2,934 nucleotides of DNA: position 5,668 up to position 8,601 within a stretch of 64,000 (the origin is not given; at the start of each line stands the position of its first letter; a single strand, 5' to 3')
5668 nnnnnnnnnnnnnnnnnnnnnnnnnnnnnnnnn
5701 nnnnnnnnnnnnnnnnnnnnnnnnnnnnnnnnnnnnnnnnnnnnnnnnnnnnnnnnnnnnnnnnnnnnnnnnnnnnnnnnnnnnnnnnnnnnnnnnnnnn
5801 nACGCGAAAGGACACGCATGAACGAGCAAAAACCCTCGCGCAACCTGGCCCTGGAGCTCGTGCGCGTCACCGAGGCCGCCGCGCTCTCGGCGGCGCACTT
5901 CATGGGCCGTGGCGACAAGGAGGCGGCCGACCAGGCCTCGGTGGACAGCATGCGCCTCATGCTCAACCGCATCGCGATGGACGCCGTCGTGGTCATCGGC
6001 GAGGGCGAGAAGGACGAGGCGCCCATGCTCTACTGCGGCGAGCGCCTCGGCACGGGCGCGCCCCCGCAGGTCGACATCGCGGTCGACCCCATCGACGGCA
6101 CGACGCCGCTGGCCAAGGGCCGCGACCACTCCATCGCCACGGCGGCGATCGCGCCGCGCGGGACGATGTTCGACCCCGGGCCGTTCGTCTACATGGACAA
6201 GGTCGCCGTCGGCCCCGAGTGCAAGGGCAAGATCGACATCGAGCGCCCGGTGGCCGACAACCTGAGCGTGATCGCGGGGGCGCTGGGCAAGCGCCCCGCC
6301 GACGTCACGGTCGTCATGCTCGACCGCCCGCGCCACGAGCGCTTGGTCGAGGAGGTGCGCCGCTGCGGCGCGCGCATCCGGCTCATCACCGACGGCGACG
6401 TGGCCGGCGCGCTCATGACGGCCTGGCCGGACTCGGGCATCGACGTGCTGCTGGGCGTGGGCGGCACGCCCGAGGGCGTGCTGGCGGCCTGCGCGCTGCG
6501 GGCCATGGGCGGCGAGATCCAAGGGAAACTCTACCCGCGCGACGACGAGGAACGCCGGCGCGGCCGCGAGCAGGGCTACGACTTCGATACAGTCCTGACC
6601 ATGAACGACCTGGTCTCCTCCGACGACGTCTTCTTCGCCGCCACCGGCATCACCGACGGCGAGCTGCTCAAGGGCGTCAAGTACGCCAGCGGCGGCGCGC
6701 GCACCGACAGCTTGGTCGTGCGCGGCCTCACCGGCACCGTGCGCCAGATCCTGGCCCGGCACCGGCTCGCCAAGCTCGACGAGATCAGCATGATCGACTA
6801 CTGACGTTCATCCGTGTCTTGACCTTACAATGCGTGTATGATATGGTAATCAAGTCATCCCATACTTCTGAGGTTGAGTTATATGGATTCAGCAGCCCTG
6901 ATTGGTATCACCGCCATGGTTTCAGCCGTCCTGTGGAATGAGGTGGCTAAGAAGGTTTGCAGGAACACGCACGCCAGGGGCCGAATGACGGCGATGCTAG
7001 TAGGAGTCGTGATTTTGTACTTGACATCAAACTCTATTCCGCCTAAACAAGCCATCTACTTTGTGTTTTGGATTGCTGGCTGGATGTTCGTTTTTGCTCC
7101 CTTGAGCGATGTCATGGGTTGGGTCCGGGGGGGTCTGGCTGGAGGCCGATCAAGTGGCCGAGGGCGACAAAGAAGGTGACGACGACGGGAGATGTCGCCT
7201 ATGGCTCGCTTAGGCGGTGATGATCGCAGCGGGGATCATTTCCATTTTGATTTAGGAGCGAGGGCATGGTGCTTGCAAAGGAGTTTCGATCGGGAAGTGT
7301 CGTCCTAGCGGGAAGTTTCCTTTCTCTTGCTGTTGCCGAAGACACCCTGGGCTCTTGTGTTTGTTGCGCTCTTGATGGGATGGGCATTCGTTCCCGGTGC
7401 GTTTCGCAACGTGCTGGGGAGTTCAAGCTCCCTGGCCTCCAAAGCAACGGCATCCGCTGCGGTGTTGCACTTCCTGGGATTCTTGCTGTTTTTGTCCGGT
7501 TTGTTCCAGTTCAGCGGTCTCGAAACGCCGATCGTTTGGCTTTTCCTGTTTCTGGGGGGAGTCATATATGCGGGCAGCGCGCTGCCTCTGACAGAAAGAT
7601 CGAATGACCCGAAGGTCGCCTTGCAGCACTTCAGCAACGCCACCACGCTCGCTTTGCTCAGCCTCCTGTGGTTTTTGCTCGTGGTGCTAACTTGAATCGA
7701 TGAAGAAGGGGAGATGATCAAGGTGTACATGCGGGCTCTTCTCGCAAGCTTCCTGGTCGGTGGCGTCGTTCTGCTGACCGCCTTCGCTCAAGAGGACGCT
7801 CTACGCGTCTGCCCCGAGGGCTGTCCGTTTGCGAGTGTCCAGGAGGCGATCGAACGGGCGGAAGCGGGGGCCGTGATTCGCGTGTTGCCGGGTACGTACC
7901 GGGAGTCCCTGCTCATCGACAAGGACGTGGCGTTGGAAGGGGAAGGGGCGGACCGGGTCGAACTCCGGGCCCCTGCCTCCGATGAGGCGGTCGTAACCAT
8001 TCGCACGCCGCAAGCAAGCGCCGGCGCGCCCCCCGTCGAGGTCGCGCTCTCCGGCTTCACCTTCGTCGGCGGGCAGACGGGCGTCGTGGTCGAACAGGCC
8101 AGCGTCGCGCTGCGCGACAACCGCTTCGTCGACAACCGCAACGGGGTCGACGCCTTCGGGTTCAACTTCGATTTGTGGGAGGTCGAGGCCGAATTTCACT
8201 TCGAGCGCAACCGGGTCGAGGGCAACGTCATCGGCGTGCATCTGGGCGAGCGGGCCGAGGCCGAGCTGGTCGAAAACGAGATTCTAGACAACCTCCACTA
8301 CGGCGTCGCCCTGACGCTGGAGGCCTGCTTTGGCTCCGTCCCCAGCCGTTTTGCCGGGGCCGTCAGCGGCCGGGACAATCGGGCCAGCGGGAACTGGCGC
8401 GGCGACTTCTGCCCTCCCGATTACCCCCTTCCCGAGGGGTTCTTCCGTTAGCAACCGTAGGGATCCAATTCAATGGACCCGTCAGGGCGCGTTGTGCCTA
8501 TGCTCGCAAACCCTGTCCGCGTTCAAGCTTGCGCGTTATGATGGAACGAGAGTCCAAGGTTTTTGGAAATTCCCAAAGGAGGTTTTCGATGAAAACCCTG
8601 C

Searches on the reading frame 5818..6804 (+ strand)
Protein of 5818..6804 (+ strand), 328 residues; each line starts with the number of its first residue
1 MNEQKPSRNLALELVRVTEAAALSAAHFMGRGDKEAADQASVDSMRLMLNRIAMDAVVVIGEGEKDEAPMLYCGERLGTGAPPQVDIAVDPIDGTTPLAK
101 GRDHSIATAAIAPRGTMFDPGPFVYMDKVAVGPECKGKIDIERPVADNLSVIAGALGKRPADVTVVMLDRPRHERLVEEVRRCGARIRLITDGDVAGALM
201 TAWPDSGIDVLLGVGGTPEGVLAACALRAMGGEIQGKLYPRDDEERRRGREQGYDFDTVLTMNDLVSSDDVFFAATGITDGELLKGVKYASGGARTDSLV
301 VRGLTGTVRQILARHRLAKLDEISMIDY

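Call 14: search_protein_families(library=pfam, proteins=[window:5818-6804:+])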
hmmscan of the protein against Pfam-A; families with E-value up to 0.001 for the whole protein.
window:5818-6804:+ (328 aa): 1 family
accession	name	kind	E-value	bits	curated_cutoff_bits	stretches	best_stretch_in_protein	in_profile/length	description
PF03320.18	FBPase_glpX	-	4.7e-138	459.7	27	1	8-315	1-307/307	Bacterial fructose-1,6-bisphosphatase, glpX-encoded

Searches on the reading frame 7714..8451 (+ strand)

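Call 14: search_protein_families(library=pfam, proteins=[window:7714-8451:+])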
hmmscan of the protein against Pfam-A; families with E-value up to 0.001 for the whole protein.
window:7714-8451:+ (245 aa): 3 families
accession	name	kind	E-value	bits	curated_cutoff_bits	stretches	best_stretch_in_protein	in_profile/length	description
PF13229.12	Beta_helix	-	0.00013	22.1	25.9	1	112-201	13-98/158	Right handed beta helix region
PF07602.17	DUF1565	-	0.00021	21.2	20.3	0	36-65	12-41/257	Protein of unknown function (DUF1565)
PF05048.19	NosD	-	0.00098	19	23.6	0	113-200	74-155/212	Periplasmic copper-binding protein (NosD)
